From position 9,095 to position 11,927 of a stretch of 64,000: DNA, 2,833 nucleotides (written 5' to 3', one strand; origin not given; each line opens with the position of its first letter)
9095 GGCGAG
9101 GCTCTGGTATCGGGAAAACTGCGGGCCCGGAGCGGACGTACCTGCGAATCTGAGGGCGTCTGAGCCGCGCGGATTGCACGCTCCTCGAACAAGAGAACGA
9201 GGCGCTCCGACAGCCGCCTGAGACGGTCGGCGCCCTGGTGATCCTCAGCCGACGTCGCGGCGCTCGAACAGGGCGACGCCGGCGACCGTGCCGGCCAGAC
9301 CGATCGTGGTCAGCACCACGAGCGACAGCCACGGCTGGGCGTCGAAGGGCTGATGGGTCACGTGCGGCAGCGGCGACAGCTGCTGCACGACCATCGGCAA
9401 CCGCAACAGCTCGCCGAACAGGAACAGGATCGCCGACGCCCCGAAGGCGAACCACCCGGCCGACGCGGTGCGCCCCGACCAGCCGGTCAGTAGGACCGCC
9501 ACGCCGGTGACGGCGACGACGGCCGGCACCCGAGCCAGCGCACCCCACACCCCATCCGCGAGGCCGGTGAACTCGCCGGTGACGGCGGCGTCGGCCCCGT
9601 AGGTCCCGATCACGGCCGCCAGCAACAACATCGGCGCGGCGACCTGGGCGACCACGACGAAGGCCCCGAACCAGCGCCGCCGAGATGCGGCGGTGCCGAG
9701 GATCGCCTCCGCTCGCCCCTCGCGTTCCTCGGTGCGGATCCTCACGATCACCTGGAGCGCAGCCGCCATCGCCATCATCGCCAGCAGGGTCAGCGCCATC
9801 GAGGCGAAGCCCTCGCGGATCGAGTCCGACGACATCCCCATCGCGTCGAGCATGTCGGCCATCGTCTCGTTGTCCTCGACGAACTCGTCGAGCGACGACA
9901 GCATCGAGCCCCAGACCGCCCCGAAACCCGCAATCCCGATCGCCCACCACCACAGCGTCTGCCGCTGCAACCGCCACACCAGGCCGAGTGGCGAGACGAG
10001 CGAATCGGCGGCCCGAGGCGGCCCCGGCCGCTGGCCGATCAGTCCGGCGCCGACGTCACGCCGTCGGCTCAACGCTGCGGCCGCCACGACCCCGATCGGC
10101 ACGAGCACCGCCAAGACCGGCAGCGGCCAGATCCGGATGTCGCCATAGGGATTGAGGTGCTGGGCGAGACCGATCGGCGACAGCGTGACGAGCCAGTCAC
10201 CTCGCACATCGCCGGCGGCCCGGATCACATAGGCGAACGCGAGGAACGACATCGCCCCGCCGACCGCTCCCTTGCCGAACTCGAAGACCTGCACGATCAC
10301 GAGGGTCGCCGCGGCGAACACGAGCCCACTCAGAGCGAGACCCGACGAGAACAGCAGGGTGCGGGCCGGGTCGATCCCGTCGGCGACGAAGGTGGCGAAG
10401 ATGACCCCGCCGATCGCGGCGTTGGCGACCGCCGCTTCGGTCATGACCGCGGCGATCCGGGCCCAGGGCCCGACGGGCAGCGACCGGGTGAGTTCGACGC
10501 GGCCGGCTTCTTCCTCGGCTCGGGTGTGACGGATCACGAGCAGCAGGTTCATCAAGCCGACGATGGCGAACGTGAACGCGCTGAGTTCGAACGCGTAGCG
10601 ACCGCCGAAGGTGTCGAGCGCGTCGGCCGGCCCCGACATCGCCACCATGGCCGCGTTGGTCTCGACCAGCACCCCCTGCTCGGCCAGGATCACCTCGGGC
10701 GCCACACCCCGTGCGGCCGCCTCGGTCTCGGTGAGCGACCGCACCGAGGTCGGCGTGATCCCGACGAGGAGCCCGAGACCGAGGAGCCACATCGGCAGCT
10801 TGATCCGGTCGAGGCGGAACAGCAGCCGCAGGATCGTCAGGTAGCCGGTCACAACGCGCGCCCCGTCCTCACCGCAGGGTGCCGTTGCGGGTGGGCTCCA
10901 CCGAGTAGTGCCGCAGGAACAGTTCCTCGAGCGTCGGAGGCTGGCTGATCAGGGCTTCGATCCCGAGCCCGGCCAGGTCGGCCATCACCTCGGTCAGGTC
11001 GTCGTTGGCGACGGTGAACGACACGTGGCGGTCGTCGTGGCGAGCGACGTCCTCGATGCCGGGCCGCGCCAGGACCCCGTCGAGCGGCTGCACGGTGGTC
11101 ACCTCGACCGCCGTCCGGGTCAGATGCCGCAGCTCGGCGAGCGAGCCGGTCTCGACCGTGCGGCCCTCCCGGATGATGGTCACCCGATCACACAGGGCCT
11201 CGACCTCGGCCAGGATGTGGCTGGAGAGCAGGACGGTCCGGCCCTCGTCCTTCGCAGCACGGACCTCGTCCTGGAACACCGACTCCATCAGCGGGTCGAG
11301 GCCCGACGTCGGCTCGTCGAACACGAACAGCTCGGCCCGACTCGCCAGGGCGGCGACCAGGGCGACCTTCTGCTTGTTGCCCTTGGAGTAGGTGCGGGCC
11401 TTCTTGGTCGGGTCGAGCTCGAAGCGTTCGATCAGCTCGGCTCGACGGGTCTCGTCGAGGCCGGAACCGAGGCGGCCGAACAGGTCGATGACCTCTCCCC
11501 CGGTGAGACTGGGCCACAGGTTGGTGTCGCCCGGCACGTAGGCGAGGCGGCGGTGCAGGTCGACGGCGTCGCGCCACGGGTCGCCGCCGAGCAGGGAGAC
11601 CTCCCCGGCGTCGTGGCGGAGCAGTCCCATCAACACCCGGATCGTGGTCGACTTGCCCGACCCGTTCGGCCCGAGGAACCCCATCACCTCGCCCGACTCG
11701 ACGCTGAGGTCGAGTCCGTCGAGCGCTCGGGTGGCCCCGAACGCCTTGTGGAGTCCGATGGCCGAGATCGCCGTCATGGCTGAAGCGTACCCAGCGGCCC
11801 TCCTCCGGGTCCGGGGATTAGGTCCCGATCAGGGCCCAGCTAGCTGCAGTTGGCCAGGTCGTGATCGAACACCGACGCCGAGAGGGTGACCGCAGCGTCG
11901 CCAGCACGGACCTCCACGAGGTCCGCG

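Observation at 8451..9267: Single-gene insertion bracketed by 59-bp direct repeats that duplicate the abutting 3' ends of two convergent genes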

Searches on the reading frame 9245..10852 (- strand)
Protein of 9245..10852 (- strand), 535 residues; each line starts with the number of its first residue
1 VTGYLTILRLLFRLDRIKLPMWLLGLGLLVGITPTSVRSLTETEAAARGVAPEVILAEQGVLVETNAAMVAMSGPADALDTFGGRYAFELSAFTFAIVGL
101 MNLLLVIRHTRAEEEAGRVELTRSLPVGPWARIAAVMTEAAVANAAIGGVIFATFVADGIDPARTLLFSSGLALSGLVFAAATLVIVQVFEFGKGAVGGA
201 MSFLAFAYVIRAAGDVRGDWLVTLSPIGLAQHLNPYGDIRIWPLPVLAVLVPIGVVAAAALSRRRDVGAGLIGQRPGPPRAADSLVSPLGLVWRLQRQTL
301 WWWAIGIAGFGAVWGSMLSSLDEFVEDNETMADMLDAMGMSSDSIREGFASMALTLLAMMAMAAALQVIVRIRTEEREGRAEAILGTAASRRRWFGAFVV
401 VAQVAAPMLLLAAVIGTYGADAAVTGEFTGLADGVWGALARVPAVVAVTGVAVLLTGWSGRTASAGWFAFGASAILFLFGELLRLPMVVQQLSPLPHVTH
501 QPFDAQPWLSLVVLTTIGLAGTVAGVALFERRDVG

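Call 8: search_protein_families(library=pfam, proteins=[window:9245-10852:-], max_evalue=0.01)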
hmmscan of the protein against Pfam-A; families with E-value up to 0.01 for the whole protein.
window:9245-10852:- (535 aa): 0 families

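Call 10: find_related_loci(query=window:9245-10852:-, collection=genome_contigs, flank=10000)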
Query window:9245-10852:- (535 aa) in genome_contigs; peptide patterns used: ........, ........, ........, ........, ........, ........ (x = any residue, [..] = any of these).
366 stretches matched a pattern; 3 encode a relative of the query (tblastn E <= 1e-3); 3 distinct loci.
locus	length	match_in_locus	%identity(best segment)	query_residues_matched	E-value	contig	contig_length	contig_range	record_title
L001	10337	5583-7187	88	1-535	0e+0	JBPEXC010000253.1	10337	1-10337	MAG: Acidimicrobiales bacterium isolate MAG14 MAG14_MAG14_253, whole genome shotgun sequence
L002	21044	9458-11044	52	6-534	2e-170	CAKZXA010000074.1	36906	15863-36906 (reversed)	MAG: uncultured Acidimicrobiales bacterium isolate L4_Bin_Bin_141_1 genome assembly, contig: c_000000656443, whole genom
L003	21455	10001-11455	35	17-508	1e-63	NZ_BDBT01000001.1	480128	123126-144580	Nocardia shimofusensis NBRC 100134, whole genome shotgun sequence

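Call 11: find_encoding_contigs(protein=window:9245-10852:-, flank=6000, max_places=10)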
Protein window:9245-10852:- (535 aa): no gene with exactly this product is on record in the collection.

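Call 41: find_homologous_proteins(query=window:9245-10852:-, max_evalue=1e-30)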
Query window:9245-10852:- (535 aa): 671 proteins with E <= 1e-30 among 8000 candidates; the best 120 are listed.
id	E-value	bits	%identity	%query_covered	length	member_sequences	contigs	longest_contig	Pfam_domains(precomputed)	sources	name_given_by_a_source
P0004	0.0e+0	1125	100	100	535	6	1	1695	-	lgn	-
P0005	2.8e-295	998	89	100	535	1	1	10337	-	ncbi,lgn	-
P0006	1.1e-165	570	53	99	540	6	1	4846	-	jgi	jgi:ABC-2 type transport system permease protein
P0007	1.2e-163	564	53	99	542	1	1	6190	-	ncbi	-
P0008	4.4e-162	558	52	99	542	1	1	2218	-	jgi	jgi:ABC-2 type transport system permease protein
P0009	1.7e-161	556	53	99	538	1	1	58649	-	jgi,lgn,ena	-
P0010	8.5e-161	554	50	97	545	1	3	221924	-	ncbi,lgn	ncbi:MAG: hypothetical protein AAF962_15080 [Actinomycetota bacterium]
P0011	8.7e-161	554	51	97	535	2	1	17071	-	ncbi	-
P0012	1.1e-160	554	51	100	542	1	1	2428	-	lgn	-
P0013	1.9e-160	553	50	99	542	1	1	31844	-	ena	-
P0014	2.0e-160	553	51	97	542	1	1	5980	-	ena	-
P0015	2.3e-160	553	53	100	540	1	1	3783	-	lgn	-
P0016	2.4e-160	553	52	99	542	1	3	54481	-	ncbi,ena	-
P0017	2.6e-160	553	52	97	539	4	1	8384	-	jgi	-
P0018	5.1e-160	552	52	97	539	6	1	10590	-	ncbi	-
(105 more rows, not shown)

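Call 44: find_encoding_contigs(protein=P0128, flank=4000, max_places=10)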
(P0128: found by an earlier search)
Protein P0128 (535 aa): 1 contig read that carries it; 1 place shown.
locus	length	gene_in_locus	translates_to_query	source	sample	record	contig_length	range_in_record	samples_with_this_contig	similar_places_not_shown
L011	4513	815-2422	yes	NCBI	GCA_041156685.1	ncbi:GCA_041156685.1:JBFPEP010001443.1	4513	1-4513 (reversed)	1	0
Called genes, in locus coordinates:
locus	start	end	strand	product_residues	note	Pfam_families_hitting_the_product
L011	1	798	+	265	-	?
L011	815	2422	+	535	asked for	-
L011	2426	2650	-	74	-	-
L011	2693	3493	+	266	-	PF01936:NYN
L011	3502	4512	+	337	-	?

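Call 80: search_protein_families(library=ncbifam, proteins=[window:9245-10852:-], max_evalue=0.01)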
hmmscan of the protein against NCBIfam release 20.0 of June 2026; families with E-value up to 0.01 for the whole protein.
window:9245-10852:- (535 aa): 0 families

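Call 95: find_encoding_contigs(protein=P0126, flank=3000, max_places=6)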
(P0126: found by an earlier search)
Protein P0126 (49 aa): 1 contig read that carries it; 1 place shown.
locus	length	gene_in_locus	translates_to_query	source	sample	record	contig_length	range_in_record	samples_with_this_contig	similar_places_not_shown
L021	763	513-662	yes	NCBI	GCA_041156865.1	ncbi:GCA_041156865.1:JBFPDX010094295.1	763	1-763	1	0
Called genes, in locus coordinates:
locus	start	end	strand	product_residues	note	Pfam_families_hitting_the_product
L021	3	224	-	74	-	?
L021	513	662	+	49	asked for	-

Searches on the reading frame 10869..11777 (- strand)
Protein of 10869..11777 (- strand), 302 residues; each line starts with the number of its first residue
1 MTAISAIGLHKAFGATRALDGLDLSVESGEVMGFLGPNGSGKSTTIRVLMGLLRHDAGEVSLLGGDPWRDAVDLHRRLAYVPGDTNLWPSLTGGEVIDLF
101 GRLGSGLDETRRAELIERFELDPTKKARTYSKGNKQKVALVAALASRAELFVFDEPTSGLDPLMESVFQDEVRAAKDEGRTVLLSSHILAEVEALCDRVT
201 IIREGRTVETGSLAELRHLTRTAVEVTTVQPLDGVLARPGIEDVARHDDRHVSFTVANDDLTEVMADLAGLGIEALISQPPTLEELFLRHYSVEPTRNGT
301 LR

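Call 8: search_protein_families(library=pfam, proteins=[window:10869-11777:-], max_evalue=0.01)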
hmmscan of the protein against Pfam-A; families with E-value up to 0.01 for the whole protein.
window:10869-11777:- (302 aa): 4 families
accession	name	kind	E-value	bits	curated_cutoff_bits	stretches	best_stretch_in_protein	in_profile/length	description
PF00005.33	ABC_tran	-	4.2e-26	92.6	25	1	19-158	1-137/137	ABC transporter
PF13304.12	AAA_21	-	1.7e-13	51.7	27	1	127-191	235-302/304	AAA domain, putative AbiEii toxin, Type IV TA system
PF13732.12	DrrA1-3_C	-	3.7e-07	31.2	27.4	1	211-290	1-80/81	ATP-binding protein DrrA1-3-like, C-terminal domain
PF00448.28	SRP54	-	0.0068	16.5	22.7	0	31-71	3-43/196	SRP54-type protein, GTPase domain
